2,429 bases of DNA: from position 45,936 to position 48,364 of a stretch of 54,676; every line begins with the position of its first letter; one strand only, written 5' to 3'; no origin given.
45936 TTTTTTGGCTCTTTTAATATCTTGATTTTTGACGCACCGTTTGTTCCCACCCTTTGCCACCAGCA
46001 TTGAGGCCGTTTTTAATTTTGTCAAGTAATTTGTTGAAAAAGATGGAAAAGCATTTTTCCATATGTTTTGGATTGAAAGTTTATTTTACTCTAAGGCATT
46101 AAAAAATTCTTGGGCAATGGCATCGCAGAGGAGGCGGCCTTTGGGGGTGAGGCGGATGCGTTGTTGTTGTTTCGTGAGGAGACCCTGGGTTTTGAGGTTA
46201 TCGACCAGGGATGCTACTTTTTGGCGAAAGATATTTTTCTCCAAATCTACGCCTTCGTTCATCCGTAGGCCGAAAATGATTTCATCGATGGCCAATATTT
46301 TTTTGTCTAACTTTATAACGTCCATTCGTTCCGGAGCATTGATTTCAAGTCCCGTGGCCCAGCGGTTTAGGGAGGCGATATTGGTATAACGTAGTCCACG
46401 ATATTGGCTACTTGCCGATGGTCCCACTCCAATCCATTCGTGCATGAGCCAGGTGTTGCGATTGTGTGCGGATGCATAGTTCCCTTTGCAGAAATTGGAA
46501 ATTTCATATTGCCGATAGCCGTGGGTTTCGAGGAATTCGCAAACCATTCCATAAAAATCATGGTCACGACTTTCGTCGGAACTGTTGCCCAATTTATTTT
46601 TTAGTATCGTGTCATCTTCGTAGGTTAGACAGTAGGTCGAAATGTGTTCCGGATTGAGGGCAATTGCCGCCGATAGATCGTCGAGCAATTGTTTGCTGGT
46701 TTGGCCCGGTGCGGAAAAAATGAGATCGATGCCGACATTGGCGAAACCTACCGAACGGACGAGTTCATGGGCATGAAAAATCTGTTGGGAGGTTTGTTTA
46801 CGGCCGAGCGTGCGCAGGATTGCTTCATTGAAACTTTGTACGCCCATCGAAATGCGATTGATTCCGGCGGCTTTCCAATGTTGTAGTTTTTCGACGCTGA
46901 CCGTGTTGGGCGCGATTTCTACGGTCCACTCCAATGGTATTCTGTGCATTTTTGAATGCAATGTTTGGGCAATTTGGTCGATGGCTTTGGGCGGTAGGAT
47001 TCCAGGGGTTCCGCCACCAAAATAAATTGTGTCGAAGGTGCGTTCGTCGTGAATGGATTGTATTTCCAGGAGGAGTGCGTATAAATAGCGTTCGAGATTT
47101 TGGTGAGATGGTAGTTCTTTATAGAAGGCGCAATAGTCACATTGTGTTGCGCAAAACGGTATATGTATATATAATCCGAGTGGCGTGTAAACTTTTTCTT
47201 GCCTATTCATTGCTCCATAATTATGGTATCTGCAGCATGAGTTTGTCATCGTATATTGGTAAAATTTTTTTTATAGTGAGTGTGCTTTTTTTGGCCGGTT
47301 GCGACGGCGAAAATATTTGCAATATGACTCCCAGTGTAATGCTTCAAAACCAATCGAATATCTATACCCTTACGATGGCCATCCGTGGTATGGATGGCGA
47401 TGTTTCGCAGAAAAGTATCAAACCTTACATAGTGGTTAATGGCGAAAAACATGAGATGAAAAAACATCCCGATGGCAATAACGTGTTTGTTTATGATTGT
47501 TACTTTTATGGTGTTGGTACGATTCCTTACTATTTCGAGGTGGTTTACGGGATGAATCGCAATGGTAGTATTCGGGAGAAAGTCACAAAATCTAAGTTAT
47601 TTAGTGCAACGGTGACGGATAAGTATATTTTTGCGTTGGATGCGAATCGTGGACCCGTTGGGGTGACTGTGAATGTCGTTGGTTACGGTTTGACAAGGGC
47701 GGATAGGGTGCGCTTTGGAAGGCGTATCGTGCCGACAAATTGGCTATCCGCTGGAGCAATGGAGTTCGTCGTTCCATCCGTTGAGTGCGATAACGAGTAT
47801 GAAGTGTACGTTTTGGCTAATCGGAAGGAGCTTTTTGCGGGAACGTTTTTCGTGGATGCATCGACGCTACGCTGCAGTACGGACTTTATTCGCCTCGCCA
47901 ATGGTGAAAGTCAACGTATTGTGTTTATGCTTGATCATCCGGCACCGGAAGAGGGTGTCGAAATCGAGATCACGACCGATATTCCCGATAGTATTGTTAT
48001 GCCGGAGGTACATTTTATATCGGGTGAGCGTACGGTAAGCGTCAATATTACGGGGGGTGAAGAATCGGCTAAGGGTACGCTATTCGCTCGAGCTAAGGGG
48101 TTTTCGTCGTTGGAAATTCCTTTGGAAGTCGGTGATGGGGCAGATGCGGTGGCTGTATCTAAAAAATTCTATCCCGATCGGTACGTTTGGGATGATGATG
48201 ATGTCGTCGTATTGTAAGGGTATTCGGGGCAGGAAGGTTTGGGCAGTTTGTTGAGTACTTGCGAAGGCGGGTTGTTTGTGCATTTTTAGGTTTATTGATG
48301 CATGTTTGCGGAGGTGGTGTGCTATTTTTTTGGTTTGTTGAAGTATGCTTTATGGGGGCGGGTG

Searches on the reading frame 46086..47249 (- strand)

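Call 76: search_protein_families(library=pfam, max_evalue=0.000001, proteins=[window:46086-47249:-])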
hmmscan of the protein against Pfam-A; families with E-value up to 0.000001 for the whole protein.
window:46086-47249:- (387 aa): 2 families
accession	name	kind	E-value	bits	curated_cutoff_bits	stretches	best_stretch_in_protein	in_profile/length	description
PF04055.27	Radical_SAM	-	1.4e-20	74.5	29.5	1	27-192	1-163/166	Radical SAM superfamily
PF06969.22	HemN_C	-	6.1e-08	33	24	1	322-374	9-67/67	HemN C-terminal domain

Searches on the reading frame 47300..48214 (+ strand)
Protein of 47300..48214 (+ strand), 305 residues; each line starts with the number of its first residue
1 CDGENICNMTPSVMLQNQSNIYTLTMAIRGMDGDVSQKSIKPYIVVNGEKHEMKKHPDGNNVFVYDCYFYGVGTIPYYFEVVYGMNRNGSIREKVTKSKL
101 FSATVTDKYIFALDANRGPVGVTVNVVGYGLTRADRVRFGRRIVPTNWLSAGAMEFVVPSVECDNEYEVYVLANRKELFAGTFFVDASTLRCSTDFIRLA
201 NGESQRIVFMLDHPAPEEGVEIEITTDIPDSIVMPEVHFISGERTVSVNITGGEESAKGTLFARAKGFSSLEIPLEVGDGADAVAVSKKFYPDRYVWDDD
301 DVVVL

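Call 77: find_homologous_proteins(query=window:47300-48214:+, max_evalue=1e-20)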
Query window:47300-48214:+ (305 aa): 47 proteins with E <= 1e-20 among 2351 candidates.
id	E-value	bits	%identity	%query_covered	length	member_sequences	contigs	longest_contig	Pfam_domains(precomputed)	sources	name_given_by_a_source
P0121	1.6e-195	667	96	100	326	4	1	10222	-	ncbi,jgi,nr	ncbi:MAG: hypothetical protein LBF34_00605 [Puniceicoccales bacterium]|jgi:hypothetical protein|nr:h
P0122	1.8e-176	604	87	100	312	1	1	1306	-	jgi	jgi:hypothetical protein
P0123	1.1e-175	601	87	96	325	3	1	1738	-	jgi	jgi:hypothetical protein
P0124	8.2e-151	520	74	100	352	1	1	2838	-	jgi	jgi:hypothetical protein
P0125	5.2e-150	517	75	100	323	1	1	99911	-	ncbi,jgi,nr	ncbi:MAG: hypothetical protein LBR92_03070 [Puniceicoccales bacterium]|jgi:hypothetical protein|nr:h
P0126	5.8e-150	517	72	100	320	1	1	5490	-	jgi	jgi:hypothetical protein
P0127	1.2e-147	509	75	96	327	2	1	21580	-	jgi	jgi:hypothetical protein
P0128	2.1e-143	495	71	100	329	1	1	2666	-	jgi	jgi:hypothetical protein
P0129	6.0e-141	487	75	91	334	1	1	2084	-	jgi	jgi:hypothetical protein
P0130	4.5e-139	481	73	92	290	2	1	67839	-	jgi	jgi:hypothetical protein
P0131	6.0e-135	468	72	91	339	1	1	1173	-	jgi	jgi:hypothetical protein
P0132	5.9e-133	461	69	91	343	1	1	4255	-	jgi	jgi:hypothetical protein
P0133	8.6e-133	461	69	93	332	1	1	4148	-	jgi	jgi:hypothetical protein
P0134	2.5e-132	459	67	100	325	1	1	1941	PF01833.31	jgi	jgi:hypothetical protein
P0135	4.4e-130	452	63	100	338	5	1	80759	-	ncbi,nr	ncbi:MAG: hypothetical protein LBG09_00510 [Puniceicoccales bacterium]|nr:hypothetical protein [Puni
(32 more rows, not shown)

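Call 78: find_encoding_contigs(protein=P0121, flank=6000, max_places=3)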
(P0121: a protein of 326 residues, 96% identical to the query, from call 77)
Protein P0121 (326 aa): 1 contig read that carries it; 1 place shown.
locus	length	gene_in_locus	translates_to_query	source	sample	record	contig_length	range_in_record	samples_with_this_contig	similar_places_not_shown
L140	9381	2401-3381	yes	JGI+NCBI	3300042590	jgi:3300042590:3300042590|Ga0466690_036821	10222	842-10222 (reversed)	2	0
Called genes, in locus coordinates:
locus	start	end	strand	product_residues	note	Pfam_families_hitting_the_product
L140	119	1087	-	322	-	-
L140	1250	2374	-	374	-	PF04055:Radical_SAM, PF06969:HemN_C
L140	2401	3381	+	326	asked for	-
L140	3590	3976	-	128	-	PF01648:ACPS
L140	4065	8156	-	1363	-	PF03797:Autotransporter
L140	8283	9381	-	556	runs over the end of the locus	PF08245:Mur_ligase_M, PF02875:Mur_ligase_C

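Call 79: find_encoding_contigs(protein=P0130, flank=6000, max_places=2)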
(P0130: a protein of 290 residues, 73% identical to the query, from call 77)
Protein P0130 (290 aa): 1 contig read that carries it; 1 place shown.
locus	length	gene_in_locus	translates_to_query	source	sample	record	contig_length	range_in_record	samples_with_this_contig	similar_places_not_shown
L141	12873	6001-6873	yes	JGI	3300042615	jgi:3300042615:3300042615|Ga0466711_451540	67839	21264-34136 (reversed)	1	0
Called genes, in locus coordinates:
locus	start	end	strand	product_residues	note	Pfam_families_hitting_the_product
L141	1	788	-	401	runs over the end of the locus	-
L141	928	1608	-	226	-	-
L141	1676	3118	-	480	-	PF01743:PolyA_pol, PF12627:PolyA_pol_RNAbd (weak)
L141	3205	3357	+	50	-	-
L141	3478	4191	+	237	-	PF00625:Guanylate_kin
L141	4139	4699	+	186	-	PF03602:Cons_hypoth95, PF05175:MTS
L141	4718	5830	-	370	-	PF04055:Radical_SAM, PF06969:HemN_C (weak)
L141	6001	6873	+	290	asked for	-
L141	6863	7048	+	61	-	-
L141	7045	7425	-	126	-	PF01648:ACPS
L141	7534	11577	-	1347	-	PF03797:Autotransporter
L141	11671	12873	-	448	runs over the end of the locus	PF08245:Mur_ligase_M, PF02875:Mur_ligase_C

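Call 80: find_encoding_contigs(protein=P0125, flank=6000, max_places=2)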
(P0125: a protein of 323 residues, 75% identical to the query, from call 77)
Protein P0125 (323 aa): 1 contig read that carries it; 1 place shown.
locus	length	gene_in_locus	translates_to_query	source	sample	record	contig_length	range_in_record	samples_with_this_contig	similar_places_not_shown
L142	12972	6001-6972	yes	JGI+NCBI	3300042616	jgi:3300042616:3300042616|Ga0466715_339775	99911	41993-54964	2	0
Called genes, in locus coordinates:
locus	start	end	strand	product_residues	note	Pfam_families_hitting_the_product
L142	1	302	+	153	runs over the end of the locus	PF07963:N_methyl (weak)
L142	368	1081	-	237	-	-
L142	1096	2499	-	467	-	PF01743:PolyA_pol, PF12627:PolyA_pol_RNAbd (faint)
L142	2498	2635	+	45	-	-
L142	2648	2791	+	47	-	-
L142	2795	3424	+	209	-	PF00625:Guanylate_kin, PF01926:MMR_HSR1 (faint), PF13173:AAA_14 (faint), PF13238:AAA_18 (weak)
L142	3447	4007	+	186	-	PF03602:Cons_hypoth95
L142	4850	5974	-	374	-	PF04055:Radical_SAM, PF06969:HemN_C (weak)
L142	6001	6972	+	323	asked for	-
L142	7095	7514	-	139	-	PF01648:ACPS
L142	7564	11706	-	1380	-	PF03797:Autotransporter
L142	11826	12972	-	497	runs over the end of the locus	PF08245:Mur_ligase_M, PF02875:Mur_ligase_C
